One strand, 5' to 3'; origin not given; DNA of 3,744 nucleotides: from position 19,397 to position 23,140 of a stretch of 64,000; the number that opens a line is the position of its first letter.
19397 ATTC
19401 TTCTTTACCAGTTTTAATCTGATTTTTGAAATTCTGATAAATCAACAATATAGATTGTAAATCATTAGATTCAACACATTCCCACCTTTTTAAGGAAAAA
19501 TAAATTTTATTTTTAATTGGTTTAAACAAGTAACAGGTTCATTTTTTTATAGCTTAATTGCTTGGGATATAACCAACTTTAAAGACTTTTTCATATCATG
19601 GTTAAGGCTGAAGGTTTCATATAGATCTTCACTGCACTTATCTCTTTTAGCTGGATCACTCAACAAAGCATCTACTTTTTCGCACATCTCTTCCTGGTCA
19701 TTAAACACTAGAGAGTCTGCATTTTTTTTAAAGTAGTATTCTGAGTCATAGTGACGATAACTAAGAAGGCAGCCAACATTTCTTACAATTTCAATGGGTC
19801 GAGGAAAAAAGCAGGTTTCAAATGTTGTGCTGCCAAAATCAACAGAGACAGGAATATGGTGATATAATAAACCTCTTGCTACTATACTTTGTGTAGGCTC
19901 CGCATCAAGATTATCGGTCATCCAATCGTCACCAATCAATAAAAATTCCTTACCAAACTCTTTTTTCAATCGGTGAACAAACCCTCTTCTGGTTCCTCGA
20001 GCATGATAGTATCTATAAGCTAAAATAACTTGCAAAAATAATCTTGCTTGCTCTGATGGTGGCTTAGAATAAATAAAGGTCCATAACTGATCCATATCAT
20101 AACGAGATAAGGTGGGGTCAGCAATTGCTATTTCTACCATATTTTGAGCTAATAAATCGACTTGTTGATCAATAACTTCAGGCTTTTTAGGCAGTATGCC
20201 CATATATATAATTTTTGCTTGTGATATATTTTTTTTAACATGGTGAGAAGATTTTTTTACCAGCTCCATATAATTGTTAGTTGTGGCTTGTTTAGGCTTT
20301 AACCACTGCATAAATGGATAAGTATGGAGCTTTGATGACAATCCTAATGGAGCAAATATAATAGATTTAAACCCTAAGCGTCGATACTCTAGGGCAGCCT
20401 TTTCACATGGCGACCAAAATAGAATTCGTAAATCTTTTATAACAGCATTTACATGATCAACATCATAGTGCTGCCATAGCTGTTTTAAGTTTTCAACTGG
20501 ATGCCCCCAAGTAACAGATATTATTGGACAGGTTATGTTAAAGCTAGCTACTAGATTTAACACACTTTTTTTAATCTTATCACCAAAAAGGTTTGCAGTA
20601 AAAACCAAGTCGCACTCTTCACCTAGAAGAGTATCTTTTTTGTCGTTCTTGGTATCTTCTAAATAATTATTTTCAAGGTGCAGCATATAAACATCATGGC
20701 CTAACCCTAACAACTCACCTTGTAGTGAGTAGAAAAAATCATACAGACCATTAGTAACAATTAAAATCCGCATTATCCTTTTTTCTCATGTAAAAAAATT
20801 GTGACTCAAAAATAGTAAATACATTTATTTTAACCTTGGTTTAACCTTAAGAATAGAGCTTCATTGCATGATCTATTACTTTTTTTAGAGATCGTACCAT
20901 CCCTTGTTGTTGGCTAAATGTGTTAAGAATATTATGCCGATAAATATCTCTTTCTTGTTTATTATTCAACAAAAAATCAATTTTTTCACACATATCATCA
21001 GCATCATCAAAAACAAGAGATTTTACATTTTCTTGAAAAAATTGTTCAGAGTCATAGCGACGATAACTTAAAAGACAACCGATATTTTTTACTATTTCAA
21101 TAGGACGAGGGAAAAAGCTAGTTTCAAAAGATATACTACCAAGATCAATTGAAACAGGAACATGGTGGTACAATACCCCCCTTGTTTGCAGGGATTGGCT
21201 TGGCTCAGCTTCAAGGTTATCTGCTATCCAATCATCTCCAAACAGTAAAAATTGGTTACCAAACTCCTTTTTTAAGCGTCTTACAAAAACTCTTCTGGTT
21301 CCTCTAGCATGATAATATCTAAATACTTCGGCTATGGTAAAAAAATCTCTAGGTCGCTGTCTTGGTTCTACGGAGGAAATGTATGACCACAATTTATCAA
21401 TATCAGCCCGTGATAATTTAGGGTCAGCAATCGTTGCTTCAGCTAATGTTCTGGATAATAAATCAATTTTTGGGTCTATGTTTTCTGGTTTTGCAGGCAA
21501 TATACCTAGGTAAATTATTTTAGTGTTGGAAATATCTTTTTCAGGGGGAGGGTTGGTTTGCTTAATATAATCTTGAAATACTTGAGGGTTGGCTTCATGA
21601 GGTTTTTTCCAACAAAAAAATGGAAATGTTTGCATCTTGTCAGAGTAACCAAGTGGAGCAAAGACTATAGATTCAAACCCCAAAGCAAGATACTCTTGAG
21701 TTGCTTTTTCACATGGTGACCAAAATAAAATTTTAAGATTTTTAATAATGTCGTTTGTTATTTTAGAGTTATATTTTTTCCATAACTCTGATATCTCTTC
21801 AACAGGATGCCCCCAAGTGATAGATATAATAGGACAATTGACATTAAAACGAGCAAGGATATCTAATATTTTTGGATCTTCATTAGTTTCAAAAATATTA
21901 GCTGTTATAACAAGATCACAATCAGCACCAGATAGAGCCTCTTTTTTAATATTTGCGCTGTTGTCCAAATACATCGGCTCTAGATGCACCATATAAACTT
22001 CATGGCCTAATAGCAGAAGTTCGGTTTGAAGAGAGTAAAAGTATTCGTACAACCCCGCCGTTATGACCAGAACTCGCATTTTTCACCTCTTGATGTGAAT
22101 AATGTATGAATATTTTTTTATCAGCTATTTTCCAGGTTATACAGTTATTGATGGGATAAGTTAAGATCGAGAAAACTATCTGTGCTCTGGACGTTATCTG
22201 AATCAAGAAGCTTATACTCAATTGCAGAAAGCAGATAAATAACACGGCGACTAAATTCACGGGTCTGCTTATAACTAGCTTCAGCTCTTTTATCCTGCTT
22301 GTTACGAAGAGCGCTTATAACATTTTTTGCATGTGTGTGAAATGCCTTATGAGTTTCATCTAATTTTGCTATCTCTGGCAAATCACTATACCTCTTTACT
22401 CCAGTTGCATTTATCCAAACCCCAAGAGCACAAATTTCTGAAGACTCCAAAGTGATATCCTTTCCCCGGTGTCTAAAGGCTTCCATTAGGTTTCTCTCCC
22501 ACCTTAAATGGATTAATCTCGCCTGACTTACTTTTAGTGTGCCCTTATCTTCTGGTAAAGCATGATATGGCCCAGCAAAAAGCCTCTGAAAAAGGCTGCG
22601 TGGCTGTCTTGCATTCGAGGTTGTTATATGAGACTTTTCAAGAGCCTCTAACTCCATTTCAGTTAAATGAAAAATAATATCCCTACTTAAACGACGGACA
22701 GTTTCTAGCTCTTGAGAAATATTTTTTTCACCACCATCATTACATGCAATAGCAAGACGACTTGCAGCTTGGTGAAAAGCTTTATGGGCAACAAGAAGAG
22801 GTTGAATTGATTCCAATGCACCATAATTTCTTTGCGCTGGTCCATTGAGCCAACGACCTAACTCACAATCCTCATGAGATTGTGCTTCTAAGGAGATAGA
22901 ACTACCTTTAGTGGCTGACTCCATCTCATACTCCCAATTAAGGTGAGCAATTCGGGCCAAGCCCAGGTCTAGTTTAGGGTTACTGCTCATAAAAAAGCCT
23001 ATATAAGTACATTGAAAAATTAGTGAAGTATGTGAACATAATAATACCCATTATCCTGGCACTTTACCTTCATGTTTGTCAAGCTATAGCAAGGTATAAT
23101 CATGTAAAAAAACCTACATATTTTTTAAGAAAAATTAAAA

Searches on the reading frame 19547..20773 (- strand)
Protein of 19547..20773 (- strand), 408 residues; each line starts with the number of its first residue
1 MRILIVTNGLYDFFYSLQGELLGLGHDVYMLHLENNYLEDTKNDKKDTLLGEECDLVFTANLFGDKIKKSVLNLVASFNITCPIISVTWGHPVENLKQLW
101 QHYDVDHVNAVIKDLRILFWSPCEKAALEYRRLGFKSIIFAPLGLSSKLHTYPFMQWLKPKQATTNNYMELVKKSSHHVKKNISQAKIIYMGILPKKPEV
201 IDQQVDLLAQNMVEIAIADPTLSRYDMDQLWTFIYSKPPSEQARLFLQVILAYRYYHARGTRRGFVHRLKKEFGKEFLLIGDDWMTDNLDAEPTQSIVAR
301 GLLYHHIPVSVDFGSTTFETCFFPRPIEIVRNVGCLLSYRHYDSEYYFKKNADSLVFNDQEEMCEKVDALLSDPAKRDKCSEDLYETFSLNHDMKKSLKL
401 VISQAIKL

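Call 58: search_protein_families(library=pfam, proteins=[window:19547-20773:-], max_evalue=0.00001)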
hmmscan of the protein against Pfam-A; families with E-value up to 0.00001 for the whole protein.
window:19547-20773:- (408 aa): 1 family
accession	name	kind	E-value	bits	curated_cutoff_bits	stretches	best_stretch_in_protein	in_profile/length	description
PF13524.12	Glyco_trans_1_2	-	2.6e-07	31.1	25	1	262-397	1-138/144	Glycosyl transferase-like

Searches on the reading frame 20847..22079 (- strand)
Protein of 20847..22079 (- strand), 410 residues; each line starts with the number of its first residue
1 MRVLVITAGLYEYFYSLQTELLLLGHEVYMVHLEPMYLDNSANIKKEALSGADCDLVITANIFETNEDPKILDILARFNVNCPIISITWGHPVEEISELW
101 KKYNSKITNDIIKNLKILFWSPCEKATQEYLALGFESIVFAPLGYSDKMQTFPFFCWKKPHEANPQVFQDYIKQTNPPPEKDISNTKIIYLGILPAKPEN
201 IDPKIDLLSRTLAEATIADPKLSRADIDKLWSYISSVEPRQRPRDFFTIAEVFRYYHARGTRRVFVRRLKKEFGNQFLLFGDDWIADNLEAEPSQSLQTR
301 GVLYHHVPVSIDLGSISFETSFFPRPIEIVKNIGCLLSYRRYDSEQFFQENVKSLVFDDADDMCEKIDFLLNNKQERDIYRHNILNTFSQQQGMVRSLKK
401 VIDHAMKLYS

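Call 58: search_protein_families(library=pfam, proteins=[window:20847-22079:-], max_evalue=0.00001)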
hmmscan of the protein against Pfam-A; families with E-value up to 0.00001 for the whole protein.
window:20847-22079:- (410 aa): 1 family
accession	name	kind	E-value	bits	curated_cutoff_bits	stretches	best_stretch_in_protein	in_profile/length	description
PF13524.12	Glyco_trans_1_2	-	7.6e-08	32.9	25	1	262-385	1-126/144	Glycosyl transferase-like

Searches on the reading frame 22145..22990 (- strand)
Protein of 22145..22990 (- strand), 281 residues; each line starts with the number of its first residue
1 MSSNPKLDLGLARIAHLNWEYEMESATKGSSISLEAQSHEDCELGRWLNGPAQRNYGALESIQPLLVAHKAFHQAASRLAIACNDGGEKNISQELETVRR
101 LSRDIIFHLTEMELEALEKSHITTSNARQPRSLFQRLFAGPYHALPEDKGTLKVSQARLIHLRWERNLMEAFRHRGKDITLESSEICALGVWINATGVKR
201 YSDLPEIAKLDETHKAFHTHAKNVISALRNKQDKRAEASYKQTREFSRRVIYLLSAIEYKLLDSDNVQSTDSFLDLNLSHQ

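Call 58: search_protein_families(library=pfam, proteins=[window:22145-22990:-], max_evalue=0.00001)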
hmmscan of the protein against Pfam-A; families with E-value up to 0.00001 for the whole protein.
window:22145-22990:- (281 aa): 1 family
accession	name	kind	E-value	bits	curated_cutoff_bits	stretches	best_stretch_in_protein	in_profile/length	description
PF13682.11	CZB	-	3.7e-19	69.3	29.4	2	161-225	1-64/64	Chemoreceptor zinc-binding domain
